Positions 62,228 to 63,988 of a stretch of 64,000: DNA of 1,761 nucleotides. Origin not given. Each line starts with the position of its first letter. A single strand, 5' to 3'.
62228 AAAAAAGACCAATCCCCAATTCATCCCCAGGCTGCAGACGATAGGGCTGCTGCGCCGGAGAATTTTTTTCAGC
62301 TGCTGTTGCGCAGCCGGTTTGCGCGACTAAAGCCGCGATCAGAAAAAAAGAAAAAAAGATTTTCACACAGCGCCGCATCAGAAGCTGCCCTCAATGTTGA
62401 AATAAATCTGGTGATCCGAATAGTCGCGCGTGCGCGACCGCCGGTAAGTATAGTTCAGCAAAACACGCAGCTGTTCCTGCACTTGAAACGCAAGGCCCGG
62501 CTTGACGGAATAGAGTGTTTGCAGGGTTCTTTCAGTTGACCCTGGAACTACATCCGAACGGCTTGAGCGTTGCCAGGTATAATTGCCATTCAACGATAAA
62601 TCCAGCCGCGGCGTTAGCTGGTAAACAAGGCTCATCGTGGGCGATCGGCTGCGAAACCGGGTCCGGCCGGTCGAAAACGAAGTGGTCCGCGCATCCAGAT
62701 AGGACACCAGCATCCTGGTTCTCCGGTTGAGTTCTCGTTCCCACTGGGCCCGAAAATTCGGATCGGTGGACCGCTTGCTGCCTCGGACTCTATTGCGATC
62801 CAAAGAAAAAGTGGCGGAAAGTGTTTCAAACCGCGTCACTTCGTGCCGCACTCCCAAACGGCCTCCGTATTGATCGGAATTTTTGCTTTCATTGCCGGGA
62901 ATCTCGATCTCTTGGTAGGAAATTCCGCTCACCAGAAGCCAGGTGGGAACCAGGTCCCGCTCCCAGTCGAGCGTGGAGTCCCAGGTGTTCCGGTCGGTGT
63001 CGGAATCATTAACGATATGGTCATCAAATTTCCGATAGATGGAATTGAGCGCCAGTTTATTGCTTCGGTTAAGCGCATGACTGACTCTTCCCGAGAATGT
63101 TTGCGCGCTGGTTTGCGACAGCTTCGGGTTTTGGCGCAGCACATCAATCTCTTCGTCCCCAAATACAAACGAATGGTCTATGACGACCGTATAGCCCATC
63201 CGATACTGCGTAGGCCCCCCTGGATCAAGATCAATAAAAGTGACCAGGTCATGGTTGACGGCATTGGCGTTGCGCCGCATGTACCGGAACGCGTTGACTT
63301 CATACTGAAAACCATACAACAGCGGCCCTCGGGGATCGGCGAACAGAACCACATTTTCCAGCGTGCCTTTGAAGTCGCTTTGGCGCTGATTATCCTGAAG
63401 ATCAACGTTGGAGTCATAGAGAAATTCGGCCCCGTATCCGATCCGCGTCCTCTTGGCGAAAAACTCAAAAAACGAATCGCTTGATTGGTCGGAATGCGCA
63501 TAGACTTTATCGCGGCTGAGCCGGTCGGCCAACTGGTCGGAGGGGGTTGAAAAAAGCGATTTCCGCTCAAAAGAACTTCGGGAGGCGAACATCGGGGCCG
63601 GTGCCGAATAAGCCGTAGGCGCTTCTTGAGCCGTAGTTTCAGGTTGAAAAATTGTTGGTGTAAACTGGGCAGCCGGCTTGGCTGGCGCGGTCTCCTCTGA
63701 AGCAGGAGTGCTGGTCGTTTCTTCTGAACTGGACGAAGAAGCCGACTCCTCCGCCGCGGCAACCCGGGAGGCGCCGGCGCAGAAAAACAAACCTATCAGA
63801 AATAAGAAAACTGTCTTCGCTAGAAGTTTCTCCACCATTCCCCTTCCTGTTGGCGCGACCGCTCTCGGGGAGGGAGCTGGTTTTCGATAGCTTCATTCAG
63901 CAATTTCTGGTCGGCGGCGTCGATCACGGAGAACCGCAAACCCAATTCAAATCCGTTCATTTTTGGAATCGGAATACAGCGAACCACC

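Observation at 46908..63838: Single ~17-kb minus-strand operon combining an ABC exporter (Wzm/Wzt) with Wzy-like, Wzc, WbaP-like, Wza and an extra OM beta-barrel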

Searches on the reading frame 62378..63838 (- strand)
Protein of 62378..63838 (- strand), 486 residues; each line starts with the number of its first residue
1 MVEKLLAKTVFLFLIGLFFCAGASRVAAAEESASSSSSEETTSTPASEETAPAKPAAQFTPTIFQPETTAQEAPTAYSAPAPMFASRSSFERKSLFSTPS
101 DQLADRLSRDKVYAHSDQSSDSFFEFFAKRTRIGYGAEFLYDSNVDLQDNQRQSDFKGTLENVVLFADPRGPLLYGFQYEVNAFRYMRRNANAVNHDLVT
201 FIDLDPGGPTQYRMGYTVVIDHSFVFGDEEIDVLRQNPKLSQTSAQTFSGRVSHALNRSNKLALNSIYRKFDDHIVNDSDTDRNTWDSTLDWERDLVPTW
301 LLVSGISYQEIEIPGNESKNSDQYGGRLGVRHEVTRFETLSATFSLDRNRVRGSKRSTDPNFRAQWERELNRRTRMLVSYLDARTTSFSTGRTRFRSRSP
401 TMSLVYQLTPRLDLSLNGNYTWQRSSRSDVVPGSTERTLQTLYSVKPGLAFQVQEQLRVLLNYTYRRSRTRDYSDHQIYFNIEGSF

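Call 3: search_protein_families(library=pfam, proteins=[window:62378-63838:-], max_evalue=0.01)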
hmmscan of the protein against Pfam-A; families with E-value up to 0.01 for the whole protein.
window:62378-63838:- (486 aa): 2 families
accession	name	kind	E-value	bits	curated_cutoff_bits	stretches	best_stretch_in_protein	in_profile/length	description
PF13505.12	OMP_b-brl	-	0.0025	18.4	28.7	0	359-482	43-171/175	Outer membrane protein beta-barrel domain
PF13557.12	Phenol_MetA_deg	-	0.0034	17.9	22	0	393-465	153-223/242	Putative MetA-pathway of phenol degradation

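Call 5: search_protein_families(library=ncbifam, proteins=[window:62378-63838:-], max_evalue=0.001)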
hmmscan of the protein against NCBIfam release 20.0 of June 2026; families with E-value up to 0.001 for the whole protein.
window:62378-63838:- (486 aa): 0 families

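Call 10: find_encoding_contigs(protein=window:62378-63838:-, flank=10000, max_places=6)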
Protein window:62378-63838:- (486 aa): no gene with exactly this product is on record in the collection.

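Call 64: find_homologous_proteins(query=window:62378-63838:-, max_evalue=0.001)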
Query window:62378-63838:- (486 aa): 11 proteins with E <= 0.001 among 8000 candidates.
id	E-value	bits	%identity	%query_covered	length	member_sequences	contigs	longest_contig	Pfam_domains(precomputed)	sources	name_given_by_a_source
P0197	0.0e+0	1083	100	100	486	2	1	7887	-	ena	-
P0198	5.0e-248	841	78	100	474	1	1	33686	PF13505.13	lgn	-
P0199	7.0e-246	834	75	100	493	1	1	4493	-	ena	-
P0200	9.2e-223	758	70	100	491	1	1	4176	-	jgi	jgi:hypothetical protein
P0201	1.0e-95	339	43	80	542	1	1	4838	PF07238.20,PF13505.13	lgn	-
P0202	1.4e-91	326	41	78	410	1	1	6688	-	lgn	-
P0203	4.6e-83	298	42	76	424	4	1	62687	-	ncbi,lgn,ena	-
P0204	1.1e-79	287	39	75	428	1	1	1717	-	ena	-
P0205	1.1e-79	287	39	77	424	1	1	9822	PF13609.13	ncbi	-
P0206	1.1e-77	280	39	75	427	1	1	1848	-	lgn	-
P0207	9.2e-28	115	26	76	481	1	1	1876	-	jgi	-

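Call 66: find_encoding_contigs(protein=P0198, flank=10000, max_places=2)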
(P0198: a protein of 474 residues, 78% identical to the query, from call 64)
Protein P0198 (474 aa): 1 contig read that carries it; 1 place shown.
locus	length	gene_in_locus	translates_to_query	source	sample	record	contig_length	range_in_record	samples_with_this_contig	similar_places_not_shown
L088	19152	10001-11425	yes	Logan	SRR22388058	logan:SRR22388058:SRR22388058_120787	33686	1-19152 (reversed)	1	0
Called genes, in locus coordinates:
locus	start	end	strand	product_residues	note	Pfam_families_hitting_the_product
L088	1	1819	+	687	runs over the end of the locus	PF00027:cNMP_binding, PF01734:Patatin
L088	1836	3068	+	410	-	PF02737:3HCDH_N, PF00725:3HCDH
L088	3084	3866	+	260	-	PF00378:ECH_1, PF16113:ECH_2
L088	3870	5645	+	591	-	PF00501:AMP-binding, PF23562:AMP-binding_C_3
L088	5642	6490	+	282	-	PF00756:Esterase (faint), PF12146:Hydrolase_4, PF00561:Abhydrolase_1, PF12697:Abhydrolase_6, PF20408:Abhydrolase_11 (faint), PF00326:Peptidase_S9 (faint), PF03959:FSH1 (faint)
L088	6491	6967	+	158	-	PF07238:PilZ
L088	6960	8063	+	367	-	PF16491:Peptidase_M48_N, PF01435:Peptidase_M48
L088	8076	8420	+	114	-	PF11969:DcpS_C, PF01230:HIT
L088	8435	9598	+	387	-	PF00890:FAD_binding_2 (weak), PF01134:GIDA, PF01266:DAO (weak), PF01494:FAD_binding_3, PF03486:HI0933_like, PF05834:Lycopene_cycl, PF07992:Pyr_redox_2, PF12831:FAD_oxidored, +2 more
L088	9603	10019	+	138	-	PF07238:PilZ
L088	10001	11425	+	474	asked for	PF13505:OMP_b-brl (faint)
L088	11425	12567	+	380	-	PF02563:Poly_export, PF22461:SLBB_2 (faint)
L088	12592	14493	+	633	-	PF07719:TPR_2 (faint), PF13174:TPR_6 (faint), PF13424:TPR_12 (faint), PF13428:TPR_14 (faint), PF13432:TPR_16 (faint), PF00515:TPR_1 (faint), PF14559:TPR_19 (faint), PF13176:TPR_7 (faint), +2 more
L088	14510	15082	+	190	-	PF02397:Bac_transf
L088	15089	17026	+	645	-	PF02706:Wzz (weak), PF09140:MipZ (faint), PF13807:GNVR, PF06564:CBP_BcsQ (weak), PF10609:ParA, PF01656:CbiA (weak), PF13614:AAA_31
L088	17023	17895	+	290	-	PF00535:Glycos_transf_2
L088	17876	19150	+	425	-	?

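Call 67: find_encoding_contigs(protein=P0203, flank=10000, max_places=2)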
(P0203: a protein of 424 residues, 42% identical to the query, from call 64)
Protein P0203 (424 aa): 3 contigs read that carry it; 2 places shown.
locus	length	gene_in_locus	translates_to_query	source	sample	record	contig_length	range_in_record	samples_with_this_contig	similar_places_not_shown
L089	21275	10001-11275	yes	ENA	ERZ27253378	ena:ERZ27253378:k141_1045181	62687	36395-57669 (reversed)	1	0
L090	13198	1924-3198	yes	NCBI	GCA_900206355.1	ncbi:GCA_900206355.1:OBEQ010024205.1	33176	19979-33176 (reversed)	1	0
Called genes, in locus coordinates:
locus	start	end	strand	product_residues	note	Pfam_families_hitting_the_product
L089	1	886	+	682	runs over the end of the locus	PF00027:cNMP_binding, PF13614:AAA_31 (weak), PF01734:Patatin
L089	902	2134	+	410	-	PF02737:3HCDH_N, PF00725:3HCDH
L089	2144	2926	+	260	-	PF00378:ECH_1, PF16113:ECH_2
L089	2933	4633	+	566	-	PF00501:AMP-binding, PF23562:AMP-binding_C_3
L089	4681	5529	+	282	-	PF00561:Abhydrolase_1, PF00975:Thioesterase (weak), PF12146:Hydrolase_4, PF12697:Abhydrolase_6, PF10230:LIDHydrolase (weak), PF00756:Esterase (weak)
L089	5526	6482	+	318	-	PF01435:Peptidase_M48, PF12773:DZR, PF13240:Zn_Ribbon_1 (faint)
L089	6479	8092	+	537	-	PF07238:PilZ, PF16491:Peptidase_M48_N, PF01435:Peptidase_M48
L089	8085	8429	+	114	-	PF11969:DcpS_C, PF01230:HIT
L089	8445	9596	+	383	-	PF01266:DAO (faint), PF01494:FAD_binding_3 (faint), PF01946:Thi4 (faint), PF03486:HI0933_like (weak), PF05834:Lycopene_cycl (weak), PF07992:Pyr_redox_2, PF12831:FAD_oxidored (weak)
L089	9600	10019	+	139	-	PF07238:PilZ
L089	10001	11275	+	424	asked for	-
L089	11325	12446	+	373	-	PF02563:Poly_export, PF10531:SLBB (weak), PF22461:SLBB_2 (weak)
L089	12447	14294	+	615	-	PF14559:TPR_19 (faint), PF07719:TPR_2 (faint), PF13181:TPR_8 (faint), PF13428:TPR_14 (faint), PF13174:TPR_6 (faint), PF13176:TPR_7 (faint), PF13432:TPR_16 (weak), PF13424:TPR_12 (weak)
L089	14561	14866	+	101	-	PF02397:Bac_transf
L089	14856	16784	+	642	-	PF02706:Wzz, PF13807:GNVR, PF01656:CbiA (weak), PF06564:CBP_BcsQ (faint), PF09140:MipZ (weak), PF10609:ParA, PF13614:AAA_31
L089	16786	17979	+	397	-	PF01041:DegT_DnrJ_EryC1, PF01053:Cys_Met_Meta_PP (weak)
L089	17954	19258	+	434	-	PF01943:Polysacc_synt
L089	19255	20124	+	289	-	PF13489:Methyltransf_23 (weak), PF01209:Ubie_methyltran (weak), PF08241:Methyltransf_11, PF08242:Methyltransf_12 (weak), PF13649:Methyltransf_25, PF13847:Methyltransf_31 (weak)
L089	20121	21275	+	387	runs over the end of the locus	PF13524:Glyco_trans_1_2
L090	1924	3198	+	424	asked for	-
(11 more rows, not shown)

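Call 79: predict_structure(alignment_id=A3)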
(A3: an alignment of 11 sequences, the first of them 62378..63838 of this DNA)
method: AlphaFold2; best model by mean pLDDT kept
length: 486 residues; sequences in the alignment: 11
mean_pLDDT: 63.3   pTM: 0.59
mean pLDDT of the five models: 63.3, 56.9, 56.1, 55.2, 55.1
residues with pLDDT >= 90: 50; 70-90: 166; 50-70: 135; < 50: 135
segments of 3 or more residues with pLDDT < 50: 1-6, 16-119, 145-150, 227-238, 389-391
pLDDT, mean of each block of 10 residues (from residue 1): 47 49 36 25 28 30 27 25 24 32 28 38 68 73 54 64 62 62 67 61 56 65 53 39 72 75 83 61 82 84 90 78 90 88 89 75 92 91 67 74 89 89 73 59 87 76 81 76 70
secondary structure, 60 per line:
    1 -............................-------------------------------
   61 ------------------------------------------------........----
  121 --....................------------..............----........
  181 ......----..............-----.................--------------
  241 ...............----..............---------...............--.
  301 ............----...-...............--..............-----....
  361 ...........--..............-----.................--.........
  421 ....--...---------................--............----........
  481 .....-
elements in order: H2-29 H109-116 H123-130 E131-142 E155-168 E173-186 E191-204 E210-226 E241-255 E260-273 E283-297 E300-312 E321-335 E338-351 E357-371 E374-387 E393-409 E412-424 E439-454 E457-468 E473-485

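Call 81: fold_search(model_id=the predicted structure, library=pdb)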
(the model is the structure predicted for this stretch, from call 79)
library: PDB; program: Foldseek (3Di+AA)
matches with E <= 10: 791; with E <= 0.001: 431
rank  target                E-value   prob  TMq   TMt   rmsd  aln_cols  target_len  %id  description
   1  3t24_A                4.9e-08  1.00  0.40  0.49   9.8       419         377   10  Crystal structure of Pseudomonas aeruginosa OpdQ (released 2012-02-08)
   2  2y0h                  5.1e-08  1.00  0.39  0.50   9.7       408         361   10  Crystal Structure of Pseudomonas Aeruginosa OpdL (released 2011-12-21)
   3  3t24_C                5.1e-08  1.00  0.38  0.48   9.3       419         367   10  Crystal structure of Pseudomonas aeruginosa OpdQ (released 2012-02-08)
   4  3rbh_C                6.3e-08  1.00  0.47  0.55   9.5       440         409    9  Structure of alginate export protein AlgE from Pseudomonas aeruginosa (released 2011-07-27)
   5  5dl8_A                6.9e-08  1.00  0.41  0.48   9.5       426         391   10  Crystal structure of Acinetobacter baumannii OccAB4 (released 2016-02-03)
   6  3rbh_D                7.3e-08  1.00  0.46  0.52   9.8       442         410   10  Structure of alginate export protein AlgE from Pseudomonas aeruginosa (released 2011-07-27)
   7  4fsp                  7.3e-08  1.00  0.40  0.50   8.1       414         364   10  Crystal Structure of Pseudomonas aeruginosa OccK11 (OpdR) (released 2013-07-24)
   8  3sy9_A                8.0e-08  1.00  0.40  0.49   9.3       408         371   11  Crystal structure of Pseudomonas aeruginosa OccD2 (OpdC) (released 2012-02-08)
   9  6z8r_B                8.0e-08  1.00  0.38  0.30  11.4       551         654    9  Copper transporter OprC (released 2021-06-09)
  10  6fok_B                8.9e-08  1.00  0.41  0.33   9.2       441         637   11  Copper transporter OprC (released 2019-03-13)
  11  6wil                  9.3e-08  1.00  0.37  0.34   9.1       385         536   10  CdiB from Acinetobacter baumannii (released 2020-11-04)
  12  2hdi_A                9.8e-08  1.00  0.43  0.37   9.2       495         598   10  Crystal structure of the Colicin I receptor Cir from E.coli in complex with receptor binding domain of Colicin Ia. (released 2007-05-08)
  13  6z8s_B                1.1e-07  1.00  0.41  0.33   9.4       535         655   10  Copper transporter OprC (released 2021-06-09)
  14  3syb                  1.2e-07  1.00  0.39  0.45   8.9       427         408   10  Crystal structure of Pseudomonas aeruginosa OccD3 (OpdP) (released 2012-02-08)
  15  3t24_B                1.3e-07  1.00  0.40  0.50   9.1       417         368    9  Crystal structure of Pseudomonas aeruginosa OpdQ (released 2012-02-08)
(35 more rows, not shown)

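Call 89: find_encoding_contigs(protein=P0197, flank=10000, max_places=3)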
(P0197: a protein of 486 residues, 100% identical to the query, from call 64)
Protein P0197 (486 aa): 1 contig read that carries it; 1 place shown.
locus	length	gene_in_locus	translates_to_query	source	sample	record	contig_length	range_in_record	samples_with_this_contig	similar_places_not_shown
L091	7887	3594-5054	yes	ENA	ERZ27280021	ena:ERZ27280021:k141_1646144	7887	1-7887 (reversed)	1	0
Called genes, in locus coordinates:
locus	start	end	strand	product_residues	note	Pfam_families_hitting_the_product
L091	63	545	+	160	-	PF07238:PilZ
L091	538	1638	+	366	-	PF16491:Peptidase_M48_N, PF01435:Peptidase_M48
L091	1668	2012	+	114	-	PF11969:DcpS_C, PF01230:HIT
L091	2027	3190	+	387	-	PF00890:FAD_binding_2 (weak), PF01134:GIDA, PF01266:DAO (weak), PF01494:FAD_binding_3, PF03486:HI0933_like, PF05834:Lycopene_cycl, PF07992:Pyr_redox_2, PF12831:FAD_oxidored, +2 more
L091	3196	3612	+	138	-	PF07238:PilZ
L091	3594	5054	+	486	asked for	-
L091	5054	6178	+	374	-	PF02563:Poly_export, PF22461:SLBB_2 (faint), PF10531:SLBB (weak)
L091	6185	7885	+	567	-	?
